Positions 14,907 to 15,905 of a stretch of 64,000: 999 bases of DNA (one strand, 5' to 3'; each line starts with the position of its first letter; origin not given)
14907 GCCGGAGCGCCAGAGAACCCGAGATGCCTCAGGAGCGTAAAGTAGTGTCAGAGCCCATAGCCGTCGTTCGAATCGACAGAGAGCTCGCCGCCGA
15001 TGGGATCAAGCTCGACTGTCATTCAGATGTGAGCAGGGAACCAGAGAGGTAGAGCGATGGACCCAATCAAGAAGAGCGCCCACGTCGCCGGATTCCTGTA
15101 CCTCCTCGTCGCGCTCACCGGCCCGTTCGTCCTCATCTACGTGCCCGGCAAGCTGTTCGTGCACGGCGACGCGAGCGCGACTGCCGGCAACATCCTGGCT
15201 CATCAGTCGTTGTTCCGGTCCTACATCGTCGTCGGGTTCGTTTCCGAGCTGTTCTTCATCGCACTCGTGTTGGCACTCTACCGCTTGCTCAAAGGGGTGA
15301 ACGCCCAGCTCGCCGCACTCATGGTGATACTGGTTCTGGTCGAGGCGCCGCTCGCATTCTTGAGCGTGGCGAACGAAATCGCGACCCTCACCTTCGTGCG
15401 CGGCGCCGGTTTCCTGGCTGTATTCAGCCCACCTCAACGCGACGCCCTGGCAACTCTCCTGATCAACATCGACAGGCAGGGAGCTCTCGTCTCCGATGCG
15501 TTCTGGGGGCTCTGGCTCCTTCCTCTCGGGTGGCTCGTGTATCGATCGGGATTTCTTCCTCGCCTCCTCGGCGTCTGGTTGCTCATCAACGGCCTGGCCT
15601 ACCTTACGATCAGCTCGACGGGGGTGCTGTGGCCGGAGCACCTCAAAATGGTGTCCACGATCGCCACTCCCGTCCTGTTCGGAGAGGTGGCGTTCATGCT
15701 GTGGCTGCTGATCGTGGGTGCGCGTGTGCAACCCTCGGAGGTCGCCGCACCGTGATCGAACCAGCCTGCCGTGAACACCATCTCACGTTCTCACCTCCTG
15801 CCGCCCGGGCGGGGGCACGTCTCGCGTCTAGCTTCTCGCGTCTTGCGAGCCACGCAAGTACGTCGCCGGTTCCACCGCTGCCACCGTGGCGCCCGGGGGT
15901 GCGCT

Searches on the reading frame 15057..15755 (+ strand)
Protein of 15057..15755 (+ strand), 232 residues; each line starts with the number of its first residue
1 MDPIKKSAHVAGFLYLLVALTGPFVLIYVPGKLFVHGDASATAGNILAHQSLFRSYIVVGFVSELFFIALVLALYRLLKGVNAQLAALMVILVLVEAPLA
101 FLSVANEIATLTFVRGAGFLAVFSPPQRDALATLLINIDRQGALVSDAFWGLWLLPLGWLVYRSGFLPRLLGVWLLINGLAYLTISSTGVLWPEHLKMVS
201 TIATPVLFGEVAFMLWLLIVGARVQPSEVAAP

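Call 8: search_protein_families(library=pfam, proteins=[window:15057-15755:+])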
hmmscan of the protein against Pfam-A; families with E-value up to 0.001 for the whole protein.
window:15057-15755:+ (232 aa): 1 family
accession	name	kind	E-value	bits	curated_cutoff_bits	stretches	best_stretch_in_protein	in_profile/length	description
PF14329.11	DUF4386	-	8.9e-44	150.3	27.6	1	10-221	1-210/210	Domain of unknown function (DUF4386)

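Call 46: find_homologous_proteins(query=window:15057-15755:+, max_evalue=1e-30)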
Query window:15057-15755:+ (232 aa): 5209 proteins with E <= 1e-30 among 8000 candidates; the best 120 are listed.
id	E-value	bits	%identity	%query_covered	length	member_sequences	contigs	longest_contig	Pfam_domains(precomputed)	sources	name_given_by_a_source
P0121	6.5e-134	463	96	100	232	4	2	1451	PF14329.12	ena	-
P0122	1.7e-123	429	88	100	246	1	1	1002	PF14329.12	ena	-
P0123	7.4e-118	411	90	100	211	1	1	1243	PF14329.12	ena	-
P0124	3.6e-117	408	83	100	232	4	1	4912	PF14329.12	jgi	-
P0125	2.7e-116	405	82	100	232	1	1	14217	PF14329.12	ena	-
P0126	1.1e-115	403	82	100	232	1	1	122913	PF14329.12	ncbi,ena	-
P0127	5.0e-115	401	81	100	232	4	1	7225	PF14329.12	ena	-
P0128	4.4e-114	398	83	100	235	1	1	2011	PF14329.12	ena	-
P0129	3.0e-112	392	82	100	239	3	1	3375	PF14329.12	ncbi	-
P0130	8.0e-112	391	80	100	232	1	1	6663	PF14329.12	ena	-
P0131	2.7e-111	389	80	100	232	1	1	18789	PF14329.12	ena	-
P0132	3.7e-111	389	81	100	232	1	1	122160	PF14329.12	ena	-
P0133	6.7e-111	388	82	100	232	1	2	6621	PF14329.12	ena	-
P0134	1.3e-110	387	81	100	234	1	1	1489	PF14329.12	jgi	jgi:uncharacterized protein DUF4386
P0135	1.3e-109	384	80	100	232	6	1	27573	PF14329.12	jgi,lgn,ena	-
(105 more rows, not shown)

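Call 47: find_encoding_contigs(protein=P0126, flank=10000, max_places=2)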
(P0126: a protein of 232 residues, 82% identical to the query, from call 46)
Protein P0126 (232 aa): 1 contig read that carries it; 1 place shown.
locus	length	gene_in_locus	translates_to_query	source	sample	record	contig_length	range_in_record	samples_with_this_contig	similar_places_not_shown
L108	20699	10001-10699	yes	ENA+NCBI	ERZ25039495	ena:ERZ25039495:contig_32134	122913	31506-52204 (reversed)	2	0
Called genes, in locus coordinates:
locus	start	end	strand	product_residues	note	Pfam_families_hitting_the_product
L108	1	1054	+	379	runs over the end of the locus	PF08495:FIST, PF10442:FIST_C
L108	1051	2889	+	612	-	PF00989:PAS, PF08448:PAS_4, PF00990:GGDEF, PF00563:EAL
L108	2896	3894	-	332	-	PF04055:Radical_SAM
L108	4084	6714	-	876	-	PF13620:CarboxypepD_reg, PF07715:Plug, PF00593:TonB_dep_Rec_b-barrel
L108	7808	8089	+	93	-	PF02604:PhdYeFM_antitox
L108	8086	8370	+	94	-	PF05016:ParE_toxin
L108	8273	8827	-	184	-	-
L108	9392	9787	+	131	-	PF18029:Glyoxalase_6 (weak)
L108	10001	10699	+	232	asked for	PF14329:DUF4386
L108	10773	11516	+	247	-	PF14329:DUF4386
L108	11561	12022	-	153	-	PF08327:AHSA1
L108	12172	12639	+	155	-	PF00583:Acetyltransf_1 (weak)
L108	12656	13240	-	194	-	-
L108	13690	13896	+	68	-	-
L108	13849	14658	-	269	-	-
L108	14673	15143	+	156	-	PF06271:RDD (weak)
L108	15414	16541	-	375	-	PF00144:Beta-lactamase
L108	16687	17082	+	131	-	-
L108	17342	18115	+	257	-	-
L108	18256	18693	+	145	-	PF04828:GFA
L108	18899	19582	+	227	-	PF13489:Methyltransf_23 (weak), PF01209:Ubie_methyltran, PF13847:Methyltransf_31, PF08241:Methyltransf_11, PF08242:Methyltransf_12, PF13649:Methyltransf_25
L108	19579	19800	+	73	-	-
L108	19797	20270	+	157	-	-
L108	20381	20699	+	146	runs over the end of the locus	-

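Call 48: find_encoding_contigs(protein=P0132, flank=10000, max_places=2)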
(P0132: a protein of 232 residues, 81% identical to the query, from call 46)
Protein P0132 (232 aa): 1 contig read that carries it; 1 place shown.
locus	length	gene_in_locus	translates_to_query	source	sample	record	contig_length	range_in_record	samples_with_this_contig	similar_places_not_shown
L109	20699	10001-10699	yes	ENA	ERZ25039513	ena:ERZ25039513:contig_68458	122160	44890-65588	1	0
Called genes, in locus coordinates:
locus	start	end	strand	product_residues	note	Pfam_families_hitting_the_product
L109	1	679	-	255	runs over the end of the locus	PF01209:Ubie_methyltran, PF13847:Methyltransf_31, PF08241:Methyltransf_11, PF08242:Methyltransf_12, PF13649:Methyltransf_25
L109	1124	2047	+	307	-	PF12852:Cupin_6, PF12833:HTH_18, PF00165:HTH_AraC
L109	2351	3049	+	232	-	-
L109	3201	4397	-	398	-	PF01839:FG-GAP (faint), PF13517:FG-GAP_3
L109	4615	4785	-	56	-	-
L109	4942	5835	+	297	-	-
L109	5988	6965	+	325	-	PF00581:Rhodanese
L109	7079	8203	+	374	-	PF02230:Abhydrolase_2 (faint)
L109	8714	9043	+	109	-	-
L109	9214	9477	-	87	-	-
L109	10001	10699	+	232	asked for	PF14329:DUF4386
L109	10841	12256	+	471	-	-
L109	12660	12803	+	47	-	-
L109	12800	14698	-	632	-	PF16822:ALGX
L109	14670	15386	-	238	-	PF03062:MBOAT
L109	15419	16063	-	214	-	-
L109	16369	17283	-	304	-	PF13641:Glyco_tranf_2_3, PF00535:Glycos_transf_2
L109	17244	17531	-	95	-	PF13641:Glyco_tranf_2_3 (weak)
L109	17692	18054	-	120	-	PF00535:Glycos_transf_2 (weak)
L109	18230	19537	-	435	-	PF01061:ABC2_membrane, PF00005:ABC_tran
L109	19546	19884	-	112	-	-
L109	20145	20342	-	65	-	-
